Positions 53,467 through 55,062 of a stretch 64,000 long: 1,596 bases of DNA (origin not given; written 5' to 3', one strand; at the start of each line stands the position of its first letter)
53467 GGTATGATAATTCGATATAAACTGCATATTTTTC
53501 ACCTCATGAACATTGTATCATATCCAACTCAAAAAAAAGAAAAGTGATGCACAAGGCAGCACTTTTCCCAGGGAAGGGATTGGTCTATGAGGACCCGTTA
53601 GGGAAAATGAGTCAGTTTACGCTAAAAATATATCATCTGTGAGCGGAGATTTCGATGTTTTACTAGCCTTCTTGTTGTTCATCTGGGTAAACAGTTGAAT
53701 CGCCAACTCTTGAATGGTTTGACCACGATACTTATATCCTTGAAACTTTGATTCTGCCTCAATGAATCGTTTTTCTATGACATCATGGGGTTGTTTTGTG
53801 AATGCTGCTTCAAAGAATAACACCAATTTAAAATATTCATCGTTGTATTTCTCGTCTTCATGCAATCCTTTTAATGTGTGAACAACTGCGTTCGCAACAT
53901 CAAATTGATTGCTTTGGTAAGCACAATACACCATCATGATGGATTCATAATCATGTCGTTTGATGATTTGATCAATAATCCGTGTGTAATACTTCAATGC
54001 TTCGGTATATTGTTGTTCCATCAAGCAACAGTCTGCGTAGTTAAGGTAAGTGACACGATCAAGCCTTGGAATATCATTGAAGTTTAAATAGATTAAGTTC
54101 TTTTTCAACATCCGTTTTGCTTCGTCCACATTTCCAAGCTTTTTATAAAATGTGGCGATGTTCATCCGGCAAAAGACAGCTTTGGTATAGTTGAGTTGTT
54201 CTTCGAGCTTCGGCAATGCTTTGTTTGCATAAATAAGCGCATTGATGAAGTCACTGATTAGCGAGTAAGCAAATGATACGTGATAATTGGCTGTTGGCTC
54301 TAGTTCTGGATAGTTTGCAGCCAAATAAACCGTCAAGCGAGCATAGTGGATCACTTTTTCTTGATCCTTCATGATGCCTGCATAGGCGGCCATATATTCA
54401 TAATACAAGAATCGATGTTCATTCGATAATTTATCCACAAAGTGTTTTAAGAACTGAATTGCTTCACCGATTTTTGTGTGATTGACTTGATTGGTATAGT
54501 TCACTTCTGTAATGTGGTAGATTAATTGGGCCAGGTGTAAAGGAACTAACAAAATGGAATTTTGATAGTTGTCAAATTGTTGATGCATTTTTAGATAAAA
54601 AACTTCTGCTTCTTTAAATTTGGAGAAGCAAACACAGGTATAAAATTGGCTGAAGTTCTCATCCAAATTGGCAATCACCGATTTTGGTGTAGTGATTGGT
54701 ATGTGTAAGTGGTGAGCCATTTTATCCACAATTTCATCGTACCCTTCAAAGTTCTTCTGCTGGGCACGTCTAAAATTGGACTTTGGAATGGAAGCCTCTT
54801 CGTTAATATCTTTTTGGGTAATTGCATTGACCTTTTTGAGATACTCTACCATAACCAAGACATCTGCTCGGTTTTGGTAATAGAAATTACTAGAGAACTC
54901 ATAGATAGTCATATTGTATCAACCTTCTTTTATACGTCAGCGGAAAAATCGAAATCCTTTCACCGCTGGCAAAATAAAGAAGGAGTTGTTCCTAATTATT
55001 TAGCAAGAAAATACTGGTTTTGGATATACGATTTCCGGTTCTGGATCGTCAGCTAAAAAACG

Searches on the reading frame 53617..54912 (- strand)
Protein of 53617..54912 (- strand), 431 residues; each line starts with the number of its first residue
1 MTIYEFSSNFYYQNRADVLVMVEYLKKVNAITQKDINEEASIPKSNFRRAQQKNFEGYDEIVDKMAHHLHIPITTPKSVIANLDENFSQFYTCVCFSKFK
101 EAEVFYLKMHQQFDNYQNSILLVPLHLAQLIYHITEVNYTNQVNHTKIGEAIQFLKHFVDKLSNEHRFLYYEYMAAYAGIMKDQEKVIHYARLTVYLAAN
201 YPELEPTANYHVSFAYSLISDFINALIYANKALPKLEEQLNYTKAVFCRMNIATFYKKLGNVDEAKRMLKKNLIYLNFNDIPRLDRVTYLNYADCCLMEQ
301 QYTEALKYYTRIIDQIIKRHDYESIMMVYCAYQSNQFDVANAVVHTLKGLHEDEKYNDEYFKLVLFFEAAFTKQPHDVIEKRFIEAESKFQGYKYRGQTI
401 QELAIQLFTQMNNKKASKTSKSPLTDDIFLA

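Call 5: search_protein_families(library=pfam, proteins=[window:53617-54912:-], max_evalue=1)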
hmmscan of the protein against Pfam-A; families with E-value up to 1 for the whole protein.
window:53617-54912:- (431 aa): 11 families
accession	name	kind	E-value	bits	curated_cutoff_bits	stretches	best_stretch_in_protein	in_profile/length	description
PF13424.12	TPR_12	-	3.5e-08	33.9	30.1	2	251-313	8-72/77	Tetratricopeptide repeat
PF14559.12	TPR_19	-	0.00014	22.5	25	1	297-350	2-54/68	Tetratricopeptide repeat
PF13174.12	TPR_6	-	0.00047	21.1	26.3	0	250-271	4-25/33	Tetratricopeptide repeat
PF07719.23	TPR_2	-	0.0036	17.8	27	1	289-313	4-28/34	Tetratricopeptide repeat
PF13181.12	TPR_8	-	0.0053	17.3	25.7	1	250-271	5-26/34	Tetratricopeptide repeat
PF13374.12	TPR_10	-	0.0085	16.5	27.5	1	248-272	4-28/42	Tetratricopeptide repeat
PF13428.12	TPR_14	-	0.012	16.6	23.5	0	288-314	3-29/44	Tetratricopeptide repeat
PF13176.12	TPR_7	-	0.036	14.6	27.9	0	293-312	6-25/36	Tetratricopeptide repeat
PF00515.34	TPR_1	-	0.074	13.3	27.8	1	293-313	8-28/34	Tetratricopeptide repeat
PF25768.1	TPR_IFT121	-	0.085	13.6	27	0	290-365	13-90/100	IFT121-like, TPR repeats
PF12895.13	ANAPC3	-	0.42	11.4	27.2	1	298-348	1-50/82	Anaphase-promoting complex, cyclosome, subunit 3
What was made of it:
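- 53617..54912 (-): Receptor/regulator, 431 aa. Residues 1-75 (54688-54912) form a divergent XRE-type HTH. Residues about 77-416 form a TPR superhelix with a Rap/NprR-like fold. Pfam TPR_12 scores 33.9 bits against a cutoff of 30.1 (call 5).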

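Call 6: search_protein_families(library=ncbifam, proteins=[window:53617-54912:-], max_evalue=1)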
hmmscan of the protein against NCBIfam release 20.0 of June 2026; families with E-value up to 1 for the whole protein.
window:53617-54912:- (431 aa): 0 families

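Call 8: find_homologous_proteins(query=window:53617-54912:-)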
Query window:53617-54912:- (431 aa): 32 proteins with E <= 0.001 among 2415 candidates.
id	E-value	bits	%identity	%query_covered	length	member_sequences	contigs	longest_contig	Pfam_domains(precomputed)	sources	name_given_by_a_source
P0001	3.3e-279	944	98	100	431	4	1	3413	PF13424.13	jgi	jgi:tetratricopeptide (TPR) repeat protein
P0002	3.4e-220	749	76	100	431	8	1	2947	PF13424.13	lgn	-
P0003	6.1e-207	706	74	100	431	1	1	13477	PF13424.13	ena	-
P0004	1.0e-199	682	72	100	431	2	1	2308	PF13424.13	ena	-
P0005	7.3e-197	672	71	100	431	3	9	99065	PF13424.13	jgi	jgi:tetratricopeptide (TPR) repeat protein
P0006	2.6e-191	654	69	100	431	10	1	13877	PF00515.35,PF13424.13,PF13181.13,PF07719.24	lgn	-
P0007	2.6e-158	545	59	100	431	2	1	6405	PF13424.13,PF13181.13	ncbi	-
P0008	3.4e-155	535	58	97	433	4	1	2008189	PF13424.13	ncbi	-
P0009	3.4e-154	532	58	100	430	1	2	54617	PF13424.13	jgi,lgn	-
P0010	2.1e-152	526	56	100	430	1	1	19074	-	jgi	jgi:tetratricopeptide (TPR) repeat protein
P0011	5.1e-152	525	57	98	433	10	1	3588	-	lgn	-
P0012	1.1e-151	524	56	100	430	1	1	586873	PF14559.13,PF13424.13,PF13176.13,PF13428.13,PF07719.24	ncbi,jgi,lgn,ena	ncbi:MAG: tetratricopeptide repeat protein [Candidatus Izemoplasmatales bacterium]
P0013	6.4e-150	518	56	97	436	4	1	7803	PF13424.13,PF07719.24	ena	-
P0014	1.4e-149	517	57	99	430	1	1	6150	PF13424.13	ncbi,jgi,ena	-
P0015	8.5e-149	514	56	97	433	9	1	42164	PF13424.13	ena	-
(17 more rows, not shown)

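Call 10: find_related_loci(query=A1, collection=genome_contigs, flank=4000)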
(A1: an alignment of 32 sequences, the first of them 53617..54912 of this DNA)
Query A1 (431 aa) in genome_contigs; peptide patterns used: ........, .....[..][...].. (x = any residue, [..] = any of these).
53 stretches matched a pattern; 12 encode a relative of the query (tblastn E <= 1e-3); 12 distinct loci.
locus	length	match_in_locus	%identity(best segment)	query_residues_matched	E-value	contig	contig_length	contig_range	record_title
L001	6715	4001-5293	76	1-431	0e+0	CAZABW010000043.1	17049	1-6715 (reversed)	MAG TPA_asm: uncultured Candidatus Izemoplasmatales bacterium isolate binchicken_co27_449 genome assembly, contig: NODE_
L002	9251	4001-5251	58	1-417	4e-165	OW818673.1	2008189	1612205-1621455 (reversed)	metagenome genome assembly, chromosome: 1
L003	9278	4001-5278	57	1-422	1e-161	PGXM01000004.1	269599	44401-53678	MAG: Tenericutes bacterium HGW-Tenericutes-1 ig2103_sub10_scaffold_9, whole genome shotgun sequence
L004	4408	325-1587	57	1-421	5e-163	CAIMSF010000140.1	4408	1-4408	uncultured bacterium isolate LaPlata-15m-b_bin-270 genome assembly, contig: bin-270:140/206, whole genome shotgun sequen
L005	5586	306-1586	57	1-427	7e-160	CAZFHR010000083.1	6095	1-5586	MAG TPA_asm: uncultured Candidatus Izemoplasmatales bacterium isolate SRP178699_co1_486 genome assembly, contig: NODE_18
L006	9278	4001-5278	56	1-427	1e-157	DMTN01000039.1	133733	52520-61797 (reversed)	MAG TPA_asm: Acholeplasmatales bacterium isolate UBA12489 contig_1521, whole genome shotgun sequence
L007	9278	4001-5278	56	1-427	2e-157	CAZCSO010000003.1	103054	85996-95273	MAG TPA_asm: uncultured Candidatus Izemoplasmatales bacterium isolate binchicken_co27_434 genome assembly, contig: NODE_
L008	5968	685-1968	56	1-430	4e-156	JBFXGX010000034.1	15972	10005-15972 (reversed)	MAG: Candidatus Izemoplasmatales bacterium isolate CA_2019_TPIn_173 NODE_12423_length_15972_cov_10.829157_TPIn, whole ge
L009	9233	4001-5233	55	1-411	8e-150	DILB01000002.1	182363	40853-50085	MAG TPA_asm: Bacillales bacterium UBA5603 UBA5603_contig_4127, whole genome shotgun sequence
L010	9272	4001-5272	53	1-428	2e-148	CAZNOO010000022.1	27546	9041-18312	MAG TPA_asm: uncultured Candidatus Izemoplasmatales bacterium isolate SRP178699_co1_40 genome assembly, contig: NODE_190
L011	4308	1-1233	54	6-418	3e-151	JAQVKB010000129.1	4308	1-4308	MAG: Candidatus Izemoplasmatales bacterium isolate STE_77 NODE_65206_length_4308_cov_2.984693_Sandtown_E, whole genome s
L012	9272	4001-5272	53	1-428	1e-145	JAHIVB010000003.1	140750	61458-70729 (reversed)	MAG: Bacillota bacterium isolate MM_PC_MetaG.mb.5 MM_PC_MetaG.mb.5_k141_440546, whole genome shotgun sequence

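Call 13: search_solved_structures(query=A1, max_evalue=10, show_alignments=2)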
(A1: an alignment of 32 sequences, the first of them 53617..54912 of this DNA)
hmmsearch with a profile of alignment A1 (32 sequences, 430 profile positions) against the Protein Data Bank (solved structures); distinct sequences matched with E-value up to 10: 7.
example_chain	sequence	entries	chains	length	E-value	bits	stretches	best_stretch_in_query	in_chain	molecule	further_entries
6px0_A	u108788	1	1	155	0.2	13.9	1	277-315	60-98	Aryl-hydrocarbon-interacting protein-like 1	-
8eoa_C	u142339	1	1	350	0.68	12.1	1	277-315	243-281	Aryl-hydrocarbon-interacting protein-like 1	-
1ais_B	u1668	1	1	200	1.8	10.8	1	29-91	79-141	PROTEIN (TRANSCRIPTION INITIATION FACTOR IIB)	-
1d3u_B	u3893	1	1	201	1.8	10.8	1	29-91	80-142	TRANSCRIPTION INITIATION FACTOR IIB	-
1w3b_A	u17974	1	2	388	2.9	10.1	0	251-312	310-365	UDP-N-ACETYLGLUCOSAMINE--PEPTIDE N-ACETYLGLUCOSAMINYLTRANSFERASE 110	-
6eou_A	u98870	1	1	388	5.4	9.2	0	251-312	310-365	UDP-N-acetylglucosamine--peptide N-acetylglucosaminyltransferase 110 kDa subunit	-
3zfw_A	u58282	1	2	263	8.8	8.5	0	286-319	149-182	KINESIN LIGHT CHAIN 2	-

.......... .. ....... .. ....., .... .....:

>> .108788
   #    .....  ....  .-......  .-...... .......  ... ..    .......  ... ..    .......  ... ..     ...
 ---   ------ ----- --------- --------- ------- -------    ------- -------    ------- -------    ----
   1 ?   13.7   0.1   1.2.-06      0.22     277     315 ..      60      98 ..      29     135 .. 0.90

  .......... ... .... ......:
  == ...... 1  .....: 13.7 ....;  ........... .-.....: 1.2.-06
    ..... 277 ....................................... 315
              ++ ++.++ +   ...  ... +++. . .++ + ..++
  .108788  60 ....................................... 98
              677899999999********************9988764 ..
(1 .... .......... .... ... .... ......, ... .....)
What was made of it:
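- On RRNPP(A) quorum-sensing systems: Caveat: no significant sequence-level match to solved RRNPP receptors (call 13).
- On NprR subfamily (by sequence): A profile search of PDB chains, which include NprR structures, found no NprR or Rap at E <= 10 (call 13).
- Closest known: NprR-NprX of the Bacillus cereus group. Different: There is no detectable sequence match by profile search against PDB chains (call 13) or NCBIfam (call 6).
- Tried and rejected: A sequence profile of the receptor against all PDB chains gave nothing below E = 0.2 and no RRNPP protein (call 13).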

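Call 14: find_related_loci(query=A1, collection=metagenome_contigs, flank=3000)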
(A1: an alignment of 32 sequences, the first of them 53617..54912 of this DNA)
Query A1 (431 aa) in metagenome_contigs; peptide patterns used: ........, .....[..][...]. (x = any residue, [..] = any of these).
390 stretches matched a pattern; 18 encode a relative of the query (tblastn E <= 1e-3); 18 distinct loci.
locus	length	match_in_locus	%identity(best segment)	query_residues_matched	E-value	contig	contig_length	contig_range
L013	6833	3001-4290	69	1-430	0e+0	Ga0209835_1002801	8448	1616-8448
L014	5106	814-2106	76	1-431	0e+0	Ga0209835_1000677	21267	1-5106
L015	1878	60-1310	58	1-417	3e-180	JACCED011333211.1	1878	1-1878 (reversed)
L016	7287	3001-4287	58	1-430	2e-164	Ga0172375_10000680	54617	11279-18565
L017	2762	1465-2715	57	1-417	8e-170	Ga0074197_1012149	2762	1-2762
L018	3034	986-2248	57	1-421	2e-167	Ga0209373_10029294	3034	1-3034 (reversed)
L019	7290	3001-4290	56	1-430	3e-159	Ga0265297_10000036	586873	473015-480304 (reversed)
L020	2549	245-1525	57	1-427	4e-169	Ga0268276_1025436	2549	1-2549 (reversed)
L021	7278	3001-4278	56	1-427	8e-158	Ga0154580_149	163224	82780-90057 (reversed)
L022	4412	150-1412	54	1-423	5e-150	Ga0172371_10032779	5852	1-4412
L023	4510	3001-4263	55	1-423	1e-150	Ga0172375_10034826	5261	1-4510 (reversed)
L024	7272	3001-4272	53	1-428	7e-148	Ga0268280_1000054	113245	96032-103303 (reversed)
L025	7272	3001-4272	53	1-428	8e-146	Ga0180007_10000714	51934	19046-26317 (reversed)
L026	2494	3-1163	52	35-423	5e-138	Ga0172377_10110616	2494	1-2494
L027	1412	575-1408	65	1-278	3e-129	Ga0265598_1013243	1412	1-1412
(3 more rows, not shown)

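Call 17: find_encoding_contigs(protein=P0001, flank=3000, max_places=4)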
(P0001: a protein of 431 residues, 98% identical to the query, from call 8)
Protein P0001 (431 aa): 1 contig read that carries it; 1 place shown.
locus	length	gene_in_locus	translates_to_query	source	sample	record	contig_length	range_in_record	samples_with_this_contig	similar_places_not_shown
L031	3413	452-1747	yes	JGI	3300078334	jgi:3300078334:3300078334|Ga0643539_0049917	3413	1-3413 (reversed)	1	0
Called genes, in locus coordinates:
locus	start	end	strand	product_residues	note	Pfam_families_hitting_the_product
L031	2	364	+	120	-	?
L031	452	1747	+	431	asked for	PF13424:TPR_12 (faint)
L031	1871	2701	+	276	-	PF02811:PHP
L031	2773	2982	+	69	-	PF00403:HMA (weak)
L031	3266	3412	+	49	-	?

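Call 18: find_encoding_contigs(protein=P0003, flank=5000, max_places=3)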
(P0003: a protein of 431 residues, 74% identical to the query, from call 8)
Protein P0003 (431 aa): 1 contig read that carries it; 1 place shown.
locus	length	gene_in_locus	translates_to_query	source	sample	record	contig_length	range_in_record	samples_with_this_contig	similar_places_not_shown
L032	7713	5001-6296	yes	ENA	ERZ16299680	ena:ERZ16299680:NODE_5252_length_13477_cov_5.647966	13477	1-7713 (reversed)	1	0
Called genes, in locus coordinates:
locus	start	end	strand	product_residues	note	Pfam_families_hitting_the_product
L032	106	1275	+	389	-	PF01306:LacY_symp, PF07690:MFS_1, PF12832:MFS_1_like, PF07690:MFS_1 (weak)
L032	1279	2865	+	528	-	PF00005:ABC_tran, PF02463:SMC_N (faint), PF13304:AAA_21 (faint), PF12848:ABC_tran_Xtn, PF00005:ABC_tran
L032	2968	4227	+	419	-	-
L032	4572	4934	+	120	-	-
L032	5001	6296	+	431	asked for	PF13424:TPR_12 (faint)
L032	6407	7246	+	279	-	PF02811:PHP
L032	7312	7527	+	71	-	PF00403:HMA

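Call 19: find_encoding_contigs(protein=P0005, flank=5000, max_places=4)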
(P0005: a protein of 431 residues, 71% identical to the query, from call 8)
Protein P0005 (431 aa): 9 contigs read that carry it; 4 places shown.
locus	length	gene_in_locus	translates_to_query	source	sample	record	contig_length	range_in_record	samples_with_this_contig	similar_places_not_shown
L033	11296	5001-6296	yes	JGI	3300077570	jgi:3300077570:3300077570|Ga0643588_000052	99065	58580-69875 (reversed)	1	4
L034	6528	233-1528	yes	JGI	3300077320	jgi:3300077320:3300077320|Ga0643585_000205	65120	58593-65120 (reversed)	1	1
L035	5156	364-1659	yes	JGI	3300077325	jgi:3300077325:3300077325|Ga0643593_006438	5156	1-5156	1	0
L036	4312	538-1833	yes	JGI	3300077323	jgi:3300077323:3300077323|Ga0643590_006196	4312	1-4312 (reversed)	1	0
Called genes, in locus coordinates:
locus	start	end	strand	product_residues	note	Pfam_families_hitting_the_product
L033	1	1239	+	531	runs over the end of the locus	PF00005:ABC_tran, PF02463:SMC_N (faint), PF13304:AAA_21 (faint), PF12848:ABC_tran_Xtn, PF00005:ABC_tran (weak)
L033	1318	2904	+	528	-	PF16927:HisKA_7TM, PF00990:GGDEF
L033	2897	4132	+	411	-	-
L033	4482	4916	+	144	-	-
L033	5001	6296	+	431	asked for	PF13424:TPR_12 (faint)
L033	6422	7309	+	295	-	PF02811:PHP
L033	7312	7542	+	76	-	PF00403:HMA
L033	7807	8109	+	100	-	-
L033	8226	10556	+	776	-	PF01136:Peptidase_U32, PF12392:DUF3656, PF01136:Peptidase_U32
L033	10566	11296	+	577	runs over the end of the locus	PF00664:ABC_membrane, PF00005:ABC_tran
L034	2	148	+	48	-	?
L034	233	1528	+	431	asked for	PF13424:TPR_12 (faint)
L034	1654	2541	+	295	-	PF02811:PHP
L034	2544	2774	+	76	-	PF00403:HMA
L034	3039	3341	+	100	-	-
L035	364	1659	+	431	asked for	PF13424:TPR_12 (faint)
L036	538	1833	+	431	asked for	PF13424:TPR_12 (faint)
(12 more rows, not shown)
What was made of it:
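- A heavy-metal-associated (HMA) gene is conserved two genes downstream in orthologous loci (calls 18, 19).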

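Call 21: predict_structure(alignment_id=A1)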
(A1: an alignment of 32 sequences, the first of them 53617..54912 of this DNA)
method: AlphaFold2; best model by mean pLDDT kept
length: 431 residues; sequences in the alignment: 32
mean_pLDDT: 88.0   pTM: 0.79
mean pLDDT of the five models: 88.0, 88.0, 87.4, 86.4, 85.6
residues with pLDDT >= 90: 281; 70-90: 118; 50-70: 16; < 50: 16
segments of 3 or more residues with pLDDT < 50: 416-431
pLDDT, mean of each block of 10 residues (from residue 1): 89 89 91 87 73 73 90 89 96 92 95 88 97 89 93 95 95 97 97 94 93 94 95 92 87 88 91 77 76 91 94 91 94 94 95 93 95 93 93 80 91 55 30 25
secondary structure, 60 per line:
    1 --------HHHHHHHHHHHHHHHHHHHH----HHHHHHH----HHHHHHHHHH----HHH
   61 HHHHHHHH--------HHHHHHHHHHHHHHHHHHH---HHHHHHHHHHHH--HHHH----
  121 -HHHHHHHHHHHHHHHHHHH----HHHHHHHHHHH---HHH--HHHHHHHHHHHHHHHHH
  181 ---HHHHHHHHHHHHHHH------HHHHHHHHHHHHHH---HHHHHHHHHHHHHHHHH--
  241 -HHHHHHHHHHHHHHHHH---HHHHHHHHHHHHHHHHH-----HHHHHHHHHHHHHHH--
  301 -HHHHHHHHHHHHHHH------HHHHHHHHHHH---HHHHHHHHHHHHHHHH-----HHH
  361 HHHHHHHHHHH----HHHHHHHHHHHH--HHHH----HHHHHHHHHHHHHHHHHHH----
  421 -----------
elements in order: H9-28 H33-39 H44-53 H58-68 H77-95 H99-110 H113-116 H122-140 H145-155 H164-180 H184-198 H205-218 H222-238 H242-258 H262-278 H284-298 H302-316 H323-333 H337-352 H358-371 H376-387 H390-393 H398-416
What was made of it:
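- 53617..54912 (-): The AlphaFold2 model has pLDDT 88 (call 21).
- On RRNPP(A) quorum-sensing systems: The all-helical AlphaFold2 model has pLDDT 88 (call 21).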

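Call 25: fold_search(model_id=the predicted structure, library=pdb)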
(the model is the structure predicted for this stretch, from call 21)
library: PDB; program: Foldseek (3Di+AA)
matches with E <= 10: 1440; with E <= 0.001: 64
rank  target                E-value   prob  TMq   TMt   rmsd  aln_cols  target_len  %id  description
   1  8rst_A                1.4e-06  1.00  0.46  0.53   9.5       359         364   12  Rap from bacteriophage Phi3T in presence of pheromone SRGHTS (released 2024-07-24)
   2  4i1a_B                2.0e-06  1.00  0.58  0.68   7.3       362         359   15  Crystal Structure of the Apo Form of RapI (released 2013-04-03)
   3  8rsv_B                4.1e-06  1.00  0.46  0.53  10.3       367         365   12  Rap from bacteriophage Phi3T in presence of pheromone RRGHTAS (released 2024-07-24)
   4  4i9c_A                4.8e-06  1.00  0.44  0.50  10.8       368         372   15  Crystal structure of aspartyl phosphate phosphatase F from B.subtilis in complex with its inhibitory peptide (released 2013-11-20)
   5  4gyo_B                6.4e-06  1.00  0.45  0.53   9.1       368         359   16  Crystal Structure of Rap Protein Complexed with Competence and Sporulation Factor (released 2013-04-03)
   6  3ulq_A                1.0e-05  1.00  0.42  0.47  15.3       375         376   13  Crystal Structure of the Anti-Activator RapF Complexed with the Response Regulator ComA DNA Binding Domain (released 2012-01-04)
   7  4gpk_F                1.2e-05  1.00  0.45  0.56  10.0       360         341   15  Crystal structure of NprR in complex with its cognate peptide NprX (released 2013-07-03)
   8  8rsv_A                1.4e-05  1.00  0.47  0.54   9.5       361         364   12  Rap from bacteriophage Phi3T in presence of pheromone RRGHTAS (released 2024-07-24)
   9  5dbk_A                1.5e-05  1.00  0.46  0.55  10.4       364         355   16  apo form of the quorum sensor NprR from B. thuringiensis (released 2016-07-13)
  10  4gyo_A                1.5e-05  1.00  0.45  0.53   9.0       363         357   15  Crystal Structure of Rap Protein Complexed with Competence and Sporulation Factor (released 2013-04-03)
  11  8rsu_A                1.6e-05  1.00  0.47  0.55   8.4       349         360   12  Rap from bacteriophage Phi3T in presence of pheromone RRGHTA (released 2024-07-24)
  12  8rtc_A                1.6e-05  1.00  0.46  0.54   9.4       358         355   12  Rap from bacteriophage Phi3T in presence of pheromone RGHTS (released 2024-07-24)
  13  6t3h_A                1.9e-05  1.00  0.40  0.47  12.9       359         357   13  Structure of the Rap conjugation gene regulator of the plasmid pLS20 in apo form (released 2020-06-24)
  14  8rtc_B                1.9e-05  1.00  0.45  0.53   9.5       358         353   12  Rap from bacteriophage Phi3T in presence of pheromone RGHTS (released 2024-07-24)
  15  6hc2_S                2.4e-05  1.00  0.39  0.46  16.3       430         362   11  Crystal structure of NuMA/LGN hetero-hexamers (released 2019-05-29)
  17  5dbk_B                2.9e-05  1.00  0.50  0.59   8.4       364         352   16  apo form of the quorum sensor NprR from B. thuringiensis (released 2016-07-13)
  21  8rte_A                4.9e-05  1.00  0.42  0.50   9.9       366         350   10  Rap from bacteriophage Phi105 with peptide ERPVGT (released 2024-07-24)
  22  4gpk_I                5.1e-05  1.00  0.44  0.54  10.2       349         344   16  Crystal structure of NprR in complex with its cognate peptide NprX (released 2013-07-03)
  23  4gpk_L                5.6e-05  1.00  0.45  0.54  10.3       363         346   16  Crystal structure of NprR in complex with its cognate peptide NprX (released 2013-07-03)
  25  8rte_B                6.5e-05  1.00  0.43  0.52   9.8       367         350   11  Rap from bacteriophage Phi105 with peptide ERPVGT (released 2024-07-24)
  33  4gpk_G                1.1e-04  1.00  0.45  0.55  10.8       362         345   16  Crystal structure of NprR in complex with its cognate peptide NprX (released 2013-07-03)
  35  4gpk_J                1.2e-04  1.00  0.44  0.54  10.0       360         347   17  Crystal structure of NprR in complex with its cognate peptide NprX (released 2013-07-03)
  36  4gpk_E                1.4e-04  1.00  0.44  0.54   9.2       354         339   18  Crystal structure of NprR in complex with its cognate peptide NprX (released 2013-07-03)
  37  4gpk_C                1.5e-04  1.00  0.43  0.53  11.1       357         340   16  Crystal structure of NprR in complex with its cognate peptide NprX (released 2013-07-03)
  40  4gpk_A                1.8e-04  1.00  0.46  0.56   9.8       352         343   15  Crystal structure of NprR in complex with its cognate peptide NprX (released 2013-07-03)
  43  4gpk_H                2.8e-04  1.00  0.44  0.54   8.8       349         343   15  Crystal structure of NprR in complex with its cognate peptide NprX (released 2013-07-03)
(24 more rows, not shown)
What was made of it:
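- On RRNPP(A) quorum-sensing systems: The top Foldseek PDB hits are Rap and NprR over about 360 columns, E 1e-6 to 1e-5 (call 25).
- Closest known: NprR-NprX of the Bacillus cereus group. Same: NprR structures (4gpk, 5dbk) are among the top Foldseek hits (call 25).
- Closest known: Rap-Phr systems with tandemly duplicated pheromones. Same: These are the best structural matches (8rst, 8rsv, 8rte and others, call 25).
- Foldseek PDB top hits are Rap (phi3T, RapI, RapF, RapJ, pLS20) and NprR, over about 360 columns, E 1e-6 to 1e-5, TM up to 0.68 (call 25). LGN/Pins and designed TPR proteins also score in call 25. The receptor's best structural matches are peptide-binding Rap and NprR (call 25).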

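Call 41: search_protein_representatives(alignment_id=A1)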
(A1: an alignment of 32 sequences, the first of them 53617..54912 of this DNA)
Query: 32 sequences, 430 profile positions. Proteins with E-value up to 0.001 (for the whole library): 60; up to 1e-10: 13; up to 1e-30: 4. The best 60 are listed.
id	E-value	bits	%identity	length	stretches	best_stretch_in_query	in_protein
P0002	1.5e-213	726.1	-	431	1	1-430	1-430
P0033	1.1e-65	238.8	-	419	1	1-393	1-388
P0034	2.9e-43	165.0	-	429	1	1-421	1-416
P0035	7.6e-40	153.7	-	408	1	1-395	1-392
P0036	1.8e-26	109.7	-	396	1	1-355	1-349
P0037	5.2e-25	104.8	-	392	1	3-370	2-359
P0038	7.8e-22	94.4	-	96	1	334-430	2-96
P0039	3.1e-17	79.2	-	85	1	352-427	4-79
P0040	1.5e-13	67.1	-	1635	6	216-328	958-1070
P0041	1.9e-12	63.5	-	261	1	153-395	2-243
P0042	4.1e-12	62.3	-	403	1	21-318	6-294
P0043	4.8e-12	62.1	-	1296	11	216-309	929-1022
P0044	5.4e-11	58.7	-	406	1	1-392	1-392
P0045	2.7e-10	56.4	-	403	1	2-391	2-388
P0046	1.6e-09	53.8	-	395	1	38-391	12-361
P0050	1.5e-08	50.6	-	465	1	3-396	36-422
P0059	1.7e-07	47.1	-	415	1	15-413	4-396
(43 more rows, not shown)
